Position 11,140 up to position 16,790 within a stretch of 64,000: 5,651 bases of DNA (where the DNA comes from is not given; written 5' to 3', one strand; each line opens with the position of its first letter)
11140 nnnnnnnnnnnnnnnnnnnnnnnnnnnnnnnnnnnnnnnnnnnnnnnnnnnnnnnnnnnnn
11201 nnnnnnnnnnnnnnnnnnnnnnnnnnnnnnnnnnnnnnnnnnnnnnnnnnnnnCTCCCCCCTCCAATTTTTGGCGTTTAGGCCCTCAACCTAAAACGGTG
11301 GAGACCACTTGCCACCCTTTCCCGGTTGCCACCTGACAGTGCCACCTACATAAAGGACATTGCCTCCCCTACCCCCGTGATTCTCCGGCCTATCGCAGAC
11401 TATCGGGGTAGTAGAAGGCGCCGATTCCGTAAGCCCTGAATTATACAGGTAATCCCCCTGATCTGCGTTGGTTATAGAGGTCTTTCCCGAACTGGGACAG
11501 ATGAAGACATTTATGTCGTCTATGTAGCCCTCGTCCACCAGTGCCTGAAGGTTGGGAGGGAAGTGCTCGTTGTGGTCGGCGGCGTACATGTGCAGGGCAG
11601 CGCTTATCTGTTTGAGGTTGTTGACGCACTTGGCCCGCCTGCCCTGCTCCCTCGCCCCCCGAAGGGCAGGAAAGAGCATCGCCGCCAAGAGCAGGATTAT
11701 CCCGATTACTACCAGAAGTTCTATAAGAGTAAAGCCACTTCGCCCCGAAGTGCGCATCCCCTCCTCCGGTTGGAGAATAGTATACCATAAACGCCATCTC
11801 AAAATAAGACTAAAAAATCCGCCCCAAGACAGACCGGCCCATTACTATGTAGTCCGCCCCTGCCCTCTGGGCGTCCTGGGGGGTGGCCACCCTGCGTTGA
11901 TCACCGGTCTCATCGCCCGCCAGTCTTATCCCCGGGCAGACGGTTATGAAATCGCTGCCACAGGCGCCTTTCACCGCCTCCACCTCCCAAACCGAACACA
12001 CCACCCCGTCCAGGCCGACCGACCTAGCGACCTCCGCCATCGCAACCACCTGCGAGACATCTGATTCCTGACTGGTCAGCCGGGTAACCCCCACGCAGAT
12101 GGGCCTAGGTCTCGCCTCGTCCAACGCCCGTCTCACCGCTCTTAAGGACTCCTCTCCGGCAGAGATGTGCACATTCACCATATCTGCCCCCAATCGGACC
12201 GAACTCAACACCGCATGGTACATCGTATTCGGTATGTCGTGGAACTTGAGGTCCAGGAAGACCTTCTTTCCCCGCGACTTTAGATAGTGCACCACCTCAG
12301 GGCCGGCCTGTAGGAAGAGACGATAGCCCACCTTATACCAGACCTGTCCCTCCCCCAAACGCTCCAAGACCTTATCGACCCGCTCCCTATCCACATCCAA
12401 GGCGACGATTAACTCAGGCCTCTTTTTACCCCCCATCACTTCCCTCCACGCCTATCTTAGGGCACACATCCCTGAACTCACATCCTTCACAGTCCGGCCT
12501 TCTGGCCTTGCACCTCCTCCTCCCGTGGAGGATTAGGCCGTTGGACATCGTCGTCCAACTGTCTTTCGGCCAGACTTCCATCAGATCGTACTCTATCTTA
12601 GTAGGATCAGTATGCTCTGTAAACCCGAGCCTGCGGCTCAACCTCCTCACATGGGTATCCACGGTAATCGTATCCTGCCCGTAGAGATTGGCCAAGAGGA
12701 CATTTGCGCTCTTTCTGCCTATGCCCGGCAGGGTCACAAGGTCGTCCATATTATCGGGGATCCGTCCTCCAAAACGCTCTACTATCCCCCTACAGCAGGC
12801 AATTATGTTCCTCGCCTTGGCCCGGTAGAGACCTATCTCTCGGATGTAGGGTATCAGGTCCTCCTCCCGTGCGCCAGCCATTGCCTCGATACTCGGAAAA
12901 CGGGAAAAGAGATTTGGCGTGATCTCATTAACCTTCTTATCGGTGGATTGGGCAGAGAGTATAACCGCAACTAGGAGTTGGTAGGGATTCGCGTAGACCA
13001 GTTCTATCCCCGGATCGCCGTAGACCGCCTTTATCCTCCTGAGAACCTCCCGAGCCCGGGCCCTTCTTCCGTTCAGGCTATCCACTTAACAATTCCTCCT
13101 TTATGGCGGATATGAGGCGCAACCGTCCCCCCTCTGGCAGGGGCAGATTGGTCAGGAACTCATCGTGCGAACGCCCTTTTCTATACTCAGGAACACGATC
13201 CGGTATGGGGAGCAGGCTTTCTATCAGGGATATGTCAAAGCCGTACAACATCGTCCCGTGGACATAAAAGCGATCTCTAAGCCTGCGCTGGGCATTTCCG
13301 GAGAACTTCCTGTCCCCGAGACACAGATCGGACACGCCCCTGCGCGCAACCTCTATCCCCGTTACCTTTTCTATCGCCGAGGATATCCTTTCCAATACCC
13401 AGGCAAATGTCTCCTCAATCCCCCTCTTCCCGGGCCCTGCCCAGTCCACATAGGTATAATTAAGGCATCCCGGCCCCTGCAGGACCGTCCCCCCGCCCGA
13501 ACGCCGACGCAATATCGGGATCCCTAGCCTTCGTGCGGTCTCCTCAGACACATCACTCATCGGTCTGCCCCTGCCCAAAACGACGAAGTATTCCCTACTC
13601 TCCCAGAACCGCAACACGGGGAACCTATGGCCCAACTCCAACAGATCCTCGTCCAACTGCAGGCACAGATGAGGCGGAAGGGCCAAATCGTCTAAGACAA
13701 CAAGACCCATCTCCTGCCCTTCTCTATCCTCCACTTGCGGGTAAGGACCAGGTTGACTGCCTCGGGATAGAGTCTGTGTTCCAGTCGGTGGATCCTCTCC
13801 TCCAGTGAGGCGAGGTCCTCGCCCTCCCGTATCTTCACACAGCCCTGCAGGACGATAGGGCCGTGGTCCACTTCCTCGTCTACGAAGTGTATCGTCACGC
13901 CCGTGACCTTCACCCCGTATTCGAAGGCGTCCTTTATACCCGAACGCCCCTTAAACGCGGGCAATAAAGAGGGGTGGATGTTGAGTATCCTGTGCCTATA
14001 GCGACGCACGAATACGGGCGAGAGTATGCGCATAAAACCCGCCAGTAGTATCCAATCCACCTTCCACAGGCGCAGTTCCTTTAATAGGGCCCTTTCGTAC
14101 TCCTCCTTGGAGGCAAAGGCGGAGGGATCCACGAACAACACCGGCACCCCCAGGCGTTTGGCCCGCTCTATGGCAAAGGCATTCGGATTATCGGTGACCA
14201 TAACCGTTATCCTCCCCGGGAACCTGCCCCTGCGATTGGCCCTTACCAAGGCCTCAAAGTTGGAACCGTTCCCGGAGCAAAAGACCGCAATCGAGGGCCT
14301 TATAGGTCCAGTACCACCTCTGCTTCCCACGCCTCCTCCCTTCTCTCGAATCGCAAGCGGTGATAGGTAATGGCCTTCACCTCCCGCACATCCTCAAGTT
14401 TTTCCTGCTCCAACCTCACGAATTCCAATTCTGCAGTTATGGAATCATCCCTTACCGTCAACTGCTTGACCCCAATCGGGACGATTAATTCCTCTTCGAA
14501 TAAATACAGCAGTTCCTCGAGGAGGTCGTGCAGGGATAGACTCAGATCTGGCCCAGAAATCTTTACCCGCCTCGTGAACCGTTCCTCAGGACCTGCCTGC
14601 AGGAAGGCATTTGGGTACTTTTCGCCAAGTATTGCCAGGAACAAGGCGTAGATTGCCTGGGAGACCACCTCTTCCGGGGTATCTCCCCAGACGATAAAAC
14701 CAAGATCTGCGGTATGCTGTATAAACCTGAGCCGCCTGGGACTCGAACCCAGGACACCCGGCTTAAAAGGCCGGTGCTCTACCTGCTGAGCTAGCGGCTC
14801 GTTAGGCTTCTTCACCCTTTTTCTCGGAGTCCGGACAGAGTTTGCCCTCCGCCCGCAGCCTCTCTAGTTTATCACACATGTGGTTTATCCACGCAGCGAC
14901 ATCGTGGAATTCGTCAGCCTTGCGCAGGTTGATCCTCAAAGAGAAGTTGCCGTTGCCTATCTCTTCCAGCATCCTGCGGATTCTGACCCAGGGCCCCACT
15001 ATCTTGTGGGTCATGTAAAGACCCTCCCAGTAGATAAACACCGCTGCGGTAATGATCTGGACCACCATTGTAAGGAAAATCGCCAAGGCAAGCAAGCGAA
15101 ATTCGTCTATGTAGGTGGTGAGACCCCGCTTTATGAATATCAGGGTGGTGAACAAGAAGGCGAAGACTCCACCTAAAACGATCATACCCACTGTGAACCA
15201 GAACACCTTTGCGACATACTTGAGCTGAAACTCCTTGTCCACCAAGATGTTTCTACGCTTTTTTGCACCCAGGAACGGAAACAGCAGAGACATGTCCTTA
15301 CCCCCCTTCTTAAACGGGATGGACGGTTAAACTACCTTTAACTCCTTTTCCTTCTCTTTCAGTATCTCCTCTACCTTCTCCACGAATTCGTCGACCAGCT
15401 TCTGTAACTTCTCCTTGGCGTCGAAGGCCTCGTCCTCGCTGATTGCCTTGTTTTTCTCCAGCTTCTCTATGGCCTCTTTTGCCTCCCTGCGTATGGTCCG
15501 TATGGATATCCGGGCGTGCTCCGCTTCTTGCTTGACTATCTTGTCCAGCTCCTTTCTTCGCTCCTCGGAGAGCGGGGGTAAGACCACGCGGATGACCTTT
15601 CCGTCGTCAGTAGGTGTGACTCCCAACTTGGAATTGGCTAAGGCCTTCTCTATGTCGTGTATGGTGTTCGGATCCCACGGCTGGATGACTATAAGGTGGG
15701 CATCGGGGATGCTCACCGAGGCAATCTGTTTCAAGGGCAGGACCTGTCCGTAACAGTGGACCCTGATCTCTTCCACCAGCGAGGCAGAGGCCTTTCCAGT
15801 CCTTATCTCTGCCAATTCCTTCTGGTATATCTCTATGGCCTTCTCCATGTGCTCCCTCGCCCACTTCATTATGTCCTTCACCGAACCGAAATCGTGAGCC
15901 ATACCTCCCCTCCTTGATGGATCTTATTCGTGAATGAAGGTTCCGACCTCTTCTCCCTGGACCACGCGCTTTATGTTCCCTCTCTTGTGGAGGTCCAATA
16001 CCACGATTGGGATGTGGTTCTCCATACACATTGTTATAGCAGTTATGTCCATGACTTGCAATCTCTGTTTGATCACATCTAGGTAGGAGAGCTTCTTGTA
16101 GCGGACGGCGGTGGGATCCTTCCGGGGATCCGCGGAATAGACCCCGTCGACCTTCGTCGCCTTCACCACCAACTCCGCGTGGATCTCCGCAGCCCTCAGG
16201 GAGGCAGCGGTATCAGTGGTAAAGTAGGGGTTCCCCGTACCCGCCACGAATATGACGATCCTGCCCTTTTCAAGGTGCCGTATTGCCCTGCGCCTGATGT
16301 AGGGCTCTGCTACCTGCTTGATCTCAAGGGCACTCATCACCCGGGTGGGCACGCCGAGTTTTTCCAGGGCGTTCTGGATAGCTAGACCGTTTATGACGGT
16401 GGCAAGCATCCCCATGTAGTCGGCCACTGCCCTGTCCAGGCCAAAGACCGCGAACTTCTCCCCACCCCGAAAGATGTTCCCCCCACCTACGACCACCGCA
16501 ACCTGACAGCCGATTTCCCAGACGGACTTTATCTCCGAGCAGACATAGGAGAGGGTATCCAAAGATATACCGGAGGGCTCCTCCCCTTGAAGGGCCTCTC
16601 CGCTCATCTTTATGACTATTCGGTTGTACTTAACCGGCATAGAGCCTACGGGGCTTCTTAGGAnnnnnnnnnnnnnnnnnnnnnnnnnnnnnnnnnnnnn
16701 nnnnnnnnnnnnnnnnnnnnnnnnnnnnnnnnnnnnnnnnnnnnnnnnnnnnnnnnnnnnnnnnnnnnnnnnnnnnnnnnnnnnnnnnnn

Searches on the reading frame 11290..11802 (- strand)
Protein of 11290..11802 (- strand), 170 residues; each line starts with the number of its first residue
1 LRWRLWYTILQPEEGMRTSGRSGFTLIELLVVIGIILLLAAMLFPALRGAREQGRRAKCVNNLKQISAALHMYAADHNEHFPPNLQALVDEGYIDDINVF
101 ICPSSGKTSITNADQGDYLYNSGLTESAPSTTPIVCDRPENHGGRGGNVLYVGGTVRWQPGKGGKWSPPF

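Call 13: search_protein_families(library=pfam, proteins=[window:11290-11802:-], max_evalue=0.001)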
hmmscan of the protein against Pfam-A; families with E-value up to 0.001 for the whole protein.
window:11290-11802:- (170 aa): 2 families
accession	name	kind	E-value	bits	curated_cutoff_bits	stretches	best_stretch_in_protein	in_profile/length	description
PF07596.16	SBP_bac_10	-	4.2e-11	43.8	23.3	1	50-84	3-36/268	Protein of unknown function (DUF1559)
PF07963.17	N_methyl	-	1.7e-06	27.8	21.2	1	20-44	3-27/27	Prokaryotic N-terminal methylation motif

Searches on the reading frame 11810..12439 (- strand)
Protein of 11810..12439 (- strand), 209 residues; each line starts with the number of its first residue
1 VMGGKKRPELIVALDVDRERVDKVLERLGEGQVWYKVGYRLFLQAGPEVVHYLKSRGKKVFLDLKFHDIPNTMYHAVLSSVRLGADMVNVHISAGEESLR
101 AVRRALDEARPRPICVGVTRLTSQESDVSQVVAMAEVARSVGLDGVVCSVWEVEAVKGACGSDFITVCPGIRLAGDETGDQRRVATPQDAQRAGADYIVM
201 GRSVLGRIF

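Call 13: search_protein_families(library=pfam, proteins=[window:11810-12439:-], max_evalue=0.001)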
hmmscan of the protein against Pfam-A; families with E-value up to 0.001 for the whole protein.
window:11810-12439:- (209 aa): 1 family
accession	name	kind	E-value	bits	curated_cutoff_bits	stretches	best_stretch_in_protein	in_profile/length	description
PF00215.30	OMPdecase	-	6.4e-51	173.8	27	1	8-206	1-210/221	Orotidine 5'-phosphate decarboxylase / HUMPS family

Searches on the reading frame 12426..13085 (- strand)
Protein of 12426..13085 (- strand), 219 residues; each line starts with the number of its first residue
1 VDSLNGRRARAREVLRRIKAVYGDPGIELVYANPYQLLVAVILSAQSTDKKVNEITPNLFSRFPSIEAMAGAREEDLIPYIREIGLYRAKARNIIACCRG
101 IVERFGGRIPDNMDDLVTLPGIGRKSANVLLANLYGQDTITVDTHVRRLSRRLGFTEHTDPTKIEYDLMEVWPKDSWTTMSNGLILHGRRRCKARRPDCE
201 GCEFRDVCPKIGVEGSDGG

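Call 13: search_protein_families(library=pfam, proteins=[window:12426-13085:-], max_evalue=0.001)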
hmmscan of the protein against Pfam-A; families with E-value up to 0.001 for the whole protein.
window:12426-13085:- (219 aa): 3 families
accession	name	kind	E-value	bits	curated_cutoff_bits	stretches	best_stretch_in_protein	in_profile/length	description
PF00730.31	HhH-GPD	-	2.5e-27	95.8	26.2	1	39-174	1-108/108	HhH-GPD superfamily base excision DNA repair protein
PF00633.29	HHH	-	1.7e-07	31.2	24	1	104-132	1-29/30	Helix-hairpin-helix motif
PF10576.14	EndIII_4Fe-2S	-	0.00095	19.8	20.5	0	192-208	1-17/17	Iron-sulfur binding domain of endonuclease III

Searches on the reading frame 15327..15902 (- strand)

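Call 11: search_protein_families(library=pfam, proteins=[window:15327-15902:-], max_evalue=0.001)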
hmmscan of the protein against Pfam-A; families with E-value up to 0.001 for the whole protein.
window:15327-15902:- (191 aa): 1 family
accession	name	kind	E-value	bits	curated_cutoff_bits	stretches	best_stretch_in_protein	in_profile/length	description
PF01765.24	RRF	-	2.6e-60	203.4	29.7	1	27-188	2-163/164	Ribosome recycling factor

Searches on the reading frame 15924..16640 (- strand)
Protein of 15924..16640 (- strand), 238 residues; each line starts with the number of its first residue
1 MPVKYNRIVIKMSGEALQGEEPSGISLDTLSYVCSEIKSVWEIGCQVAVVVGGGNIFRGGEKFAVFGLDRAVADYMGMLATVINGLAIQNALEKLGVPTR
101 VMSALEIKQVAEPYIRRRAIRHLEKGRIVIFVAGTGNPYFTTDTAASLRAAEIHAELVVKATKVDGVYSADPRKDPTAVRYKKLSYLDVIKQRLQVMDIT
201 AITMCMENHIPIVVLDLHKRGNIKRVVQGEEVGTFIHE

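Call 11: search_protein_families(library=pfam, proteins=[window:15924-16640:-], max_evalue=0.001)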
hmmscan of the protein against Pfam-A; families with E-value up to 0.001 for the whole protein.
window:15924-16640:- (238 aa): 1 family
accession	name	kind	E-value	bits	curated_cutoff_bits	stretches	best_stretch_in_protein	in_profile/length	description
PF00696.33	AA_kinase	-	9.4e-34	117.6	24.9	1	6-216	1-234/234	Amino acid kinase family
